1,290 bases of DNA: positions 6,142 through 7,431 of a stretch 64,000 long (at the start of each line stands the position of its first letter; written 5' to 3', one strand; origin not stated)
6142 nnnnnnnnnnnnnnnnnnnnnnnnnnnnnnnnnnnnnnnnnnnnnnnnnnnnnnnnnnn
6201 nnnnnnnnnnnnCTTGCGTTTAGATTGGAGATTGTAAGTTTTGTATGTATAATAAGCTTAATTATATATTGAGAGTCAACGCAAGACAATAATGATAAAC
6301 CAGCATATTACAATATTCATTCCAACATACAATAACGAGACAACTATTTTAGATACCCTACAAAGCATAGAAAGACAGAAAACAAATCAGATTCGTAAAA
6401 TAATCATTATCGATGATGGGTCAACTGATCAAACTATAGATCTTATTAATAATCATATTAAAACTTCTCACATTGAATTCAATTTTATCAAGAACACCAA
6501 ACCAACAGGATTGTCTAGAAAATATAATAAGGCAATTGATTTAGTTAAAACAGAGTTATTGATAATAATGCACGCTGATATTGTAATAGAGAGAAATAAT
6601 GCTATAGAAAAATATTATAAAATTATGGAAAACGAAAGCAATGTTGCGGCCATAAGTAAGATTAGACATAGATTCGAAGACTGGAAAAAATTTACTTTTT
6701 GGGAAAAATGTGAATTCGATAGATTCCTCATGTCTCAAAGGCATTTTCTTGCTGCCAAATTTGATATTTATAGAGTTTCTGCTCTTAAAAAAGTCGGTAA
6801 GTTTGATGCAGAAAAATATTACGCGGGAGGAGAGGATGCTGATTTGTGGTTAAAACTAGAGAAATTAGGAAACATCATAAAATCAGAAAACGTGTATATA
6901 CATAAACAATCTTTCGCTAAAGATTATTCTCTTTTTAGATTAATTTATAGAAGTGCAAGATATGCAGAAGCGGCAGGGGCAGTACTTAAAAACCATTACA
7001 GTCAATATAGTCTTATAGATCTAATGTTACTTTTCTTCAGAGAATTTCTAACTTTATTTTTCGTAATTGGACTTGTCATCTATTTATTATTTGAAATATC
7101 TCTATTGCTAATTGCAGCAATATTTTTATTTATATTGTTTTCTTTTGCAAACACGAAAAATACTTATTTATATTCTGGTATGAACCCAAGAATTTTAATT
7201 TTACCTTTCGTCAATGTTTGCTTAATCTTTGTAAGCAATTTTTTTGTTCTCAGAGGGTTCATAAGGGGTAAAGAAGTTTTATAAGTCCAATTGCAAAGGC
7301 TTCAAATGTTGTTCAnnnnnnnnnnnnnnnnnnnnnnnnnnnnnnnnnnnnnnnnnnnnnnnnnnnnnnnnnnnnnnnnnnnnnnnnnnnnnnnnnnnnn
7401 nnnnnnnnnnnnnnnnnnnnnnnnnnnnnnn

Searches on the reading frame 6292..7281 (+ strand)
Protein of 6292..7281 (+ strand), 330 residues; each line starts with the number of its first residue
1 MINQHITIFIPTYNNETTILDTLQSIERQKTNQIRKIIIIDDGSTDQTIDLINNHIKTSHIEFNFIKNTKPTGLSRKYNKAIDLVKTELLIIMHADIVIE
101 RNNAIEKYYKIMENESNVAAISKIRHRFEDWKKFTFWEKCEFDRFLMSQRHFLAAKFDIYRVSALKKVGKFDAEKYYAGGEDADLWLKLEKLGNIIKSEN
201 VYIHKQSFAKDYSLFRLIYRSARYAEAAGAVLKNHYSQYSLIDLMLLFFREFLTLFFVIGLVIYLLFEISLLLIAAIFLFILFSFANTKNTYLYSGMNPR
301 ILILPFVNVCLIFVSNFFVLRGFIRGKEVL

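Call 11: search_protein_families(library=pfam, proteins=[window:6292-7281:+], max_evalue=0.001)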
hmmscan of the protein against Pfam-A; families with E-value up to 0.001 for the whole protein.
window:6292-7281:+ (330 aa): 4 families
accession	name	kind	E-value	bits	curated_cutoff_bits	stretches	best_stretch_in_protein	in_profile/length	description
PF00535.33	Glycos_transf_2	-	1.4e-24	87.4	23.3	1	7-167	1-166/168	Glycosyl transferase family 2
PF13641.12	Glyco_tranf_2_3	-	2.5e-11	44.5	27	1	6-195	3-200/230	Glycosyltransferase like family 2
PF10111.15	Glyco_tranf_2_2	-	2e-07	31.2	27.3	1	7-238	1-252/276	Glycosyltransferase like family 2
PF13632.12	Glyco_trans_2_3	-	9.1e-07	29.3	27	1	91-284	3-195/198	Glycosyl transferase family group 2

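Call 58: search_protein_families(library=ncbifam, proteins=[window:6292-7281:+], max_evalue=0.001)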
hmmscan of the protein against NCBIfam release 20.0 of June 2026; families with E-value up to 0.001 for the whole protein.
window:6292-7281:+ (330 aa): 19 families
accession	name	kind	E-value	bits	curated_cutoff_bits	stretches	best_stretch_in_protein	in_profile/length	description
TIGR03937.1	PgaC_IcaA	equivalog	8.2e-14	51.4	422.3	1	4-122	45-160/407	poly-beta-1,6-N-acetyl-D-glucosamine synthase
TIGR04283.1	glyco_like_mftF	equivalog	1.2e-13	51.2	182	1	6-134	1-119/221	TIGR04283 family arsenosugar biosynthesis glycosyltransferase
NF041875.1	EPS_EpsD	equivalog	1.1e-12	48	370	1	7-248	2-247/325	exopolysaccharide biosynthesis glycosyltransferase EpsD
TIGR03965.1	mycofact_glyco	equivalog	1.1e-10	41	280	1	4-100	74-168/467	mycofactocin biosynthesis glycosyltransferase MftF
NF038302.1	EPS_HpsE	equivalog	2e-10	40.1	300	1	6-129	3-129/307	hormogonium polysaccharide biosynthesis glycosyltransferase HpsE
NF047683.1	TeichurnBiosyTuaG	equivalog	4.8e-10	39.5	400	1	4-116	6-115/252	teichuronic acid biosynthesis protein TuaG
NF007482.0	PRK10073.1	equivalog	1.3e-09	37.6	423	1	4-101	6-100/334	glycosyltransferase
NF050050.1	ProtGlycPglI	equivalog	4.7e-09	36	500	1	5-205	3-195/306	GalNAc(5)-diNAcBac-PP-undecaprenol beta-1,3-glucosyltransferase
NF053739.1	GlytfEpsEBac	equivalog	4.9e-09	35.6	450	1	6-193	3-189/265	glycosyltransferase EpsE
TIGR03111.1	glyc2_xrt_Gpos1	hypoth_equivalog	6.4e-09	35.1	363.95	1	5-122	50-166/439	TIGR03111 family XrtG-associated glycosyltransferase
TIGR04242.1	nodulat_NodC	equivalog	3.8e-08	32.7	550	1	6-125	50-169/395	chitooligosaccharide synthase NodC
NF050819.1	PolSacchBiosHfsG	equivalog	9.8e-08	31.5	500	1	5-119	13-124/302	polysaccharide biosynthesis protein HfsG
NF047588.1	GlcsyltransPgfSStrep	equivalog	1.2e-06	28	500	1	5-137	2-133/308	glycosyltransferase PgfS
NF010496.0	PRK13915.1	equivalog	5.1e-06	25.8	262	1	4-97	31-127/307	glucosyl-3-phosphoglycerate synthase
TIGR04195.1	S_glycosyl_SunS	equivalog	5.1e-06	25.6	350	1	6-118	59-164/421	SunS family peptide S-glycosyltransferase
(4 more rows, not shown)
